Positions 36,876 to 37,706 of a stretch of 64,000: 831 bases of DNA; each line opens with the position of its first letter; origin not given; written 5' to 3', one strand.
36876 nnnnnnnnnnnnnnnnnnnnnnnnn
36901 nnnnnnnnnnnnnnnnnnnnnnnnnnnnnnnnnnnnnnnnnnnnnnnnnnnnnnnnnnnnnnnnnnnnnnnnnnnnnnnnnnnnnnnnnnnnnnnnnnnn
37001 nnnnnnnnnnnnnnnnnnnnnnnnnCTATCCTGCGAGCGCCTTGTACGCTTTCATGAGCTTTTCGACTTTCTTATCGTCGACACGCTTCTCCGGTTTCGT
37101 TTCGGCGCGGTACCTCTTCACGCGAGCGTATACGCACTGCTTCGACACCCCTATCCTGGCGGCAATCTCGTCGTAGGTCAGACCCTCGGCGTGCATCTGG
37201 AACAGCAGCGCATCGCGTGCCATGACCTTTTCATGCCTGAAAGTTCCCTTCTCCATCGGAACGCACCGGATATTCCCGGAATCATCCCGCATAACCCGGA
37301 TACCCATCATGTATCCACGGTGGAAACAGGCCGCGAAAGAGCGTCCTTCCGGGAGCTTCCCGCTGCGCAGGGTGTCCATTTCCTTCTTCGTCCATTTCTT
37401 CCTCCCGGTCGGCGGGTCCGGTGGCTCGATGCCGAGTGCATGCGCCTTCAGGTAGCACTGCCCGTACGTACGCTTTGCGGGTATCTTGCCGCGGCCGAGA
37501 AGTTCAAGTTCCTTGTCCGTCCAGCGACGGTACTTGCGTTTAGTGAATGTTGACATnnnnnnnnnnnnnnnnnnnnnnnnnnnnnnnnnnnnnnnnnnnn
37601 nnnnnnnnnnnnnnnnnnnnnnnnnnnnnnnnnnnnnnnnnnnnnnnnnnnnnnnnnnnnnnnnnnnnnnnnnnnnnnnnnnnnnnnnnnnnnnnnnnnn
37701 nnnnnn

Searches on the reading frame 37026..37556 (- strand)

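Call 66: search_protein_families(library=phrogs, proteins=[window:37026-37556:-], max_evalue=0.001)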
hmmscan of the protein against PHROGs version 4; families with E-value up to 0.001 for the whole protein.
window:37026-37556:- (176 aa): 10 families
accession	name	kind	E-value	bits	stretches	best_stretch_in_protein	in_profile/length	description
phrog_323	-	transcription regulation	1e-08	36.1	1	115-159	154-198/319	transcriptional regulator, D5-like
phrog_11376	-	unknown function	1.8e-05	26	1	119-173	52-103/134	-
phrog_20467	-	DNA, RNA and nucleotide metabolism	2.7e-05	25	1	118-149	71-102/112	HNH endonuclease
phrog_645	-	DNA, RNA and nucleotide metabolism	2.8e-05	25.3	1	101-156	13-68/196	Rnase E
phrog_664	-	DNA, RNA and nucleotide metabolism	4.2e-05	24.5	1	112-158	87-133/210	DNA binding protein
phrog_1373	-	transcription regulation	6.2e-05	24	1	88-143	39-94/166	transcriptional regulator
phrog_66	-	integration and excision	6.7e-05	23.7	1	91-172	56-144/412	excisionase and transcriptional regulator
phrog_1740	-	transcription regulation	0.00018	21.1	1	116-154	175-213/567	RNA polymerase sigma factor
phrog_686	-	DNA, RNA and nucleotide metabolism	0.00043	21.5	0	120-149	44-72/76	HTH DNA binding protein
phrog_32460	-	unknown function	0.00051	20.9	0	105-153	98-146/210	-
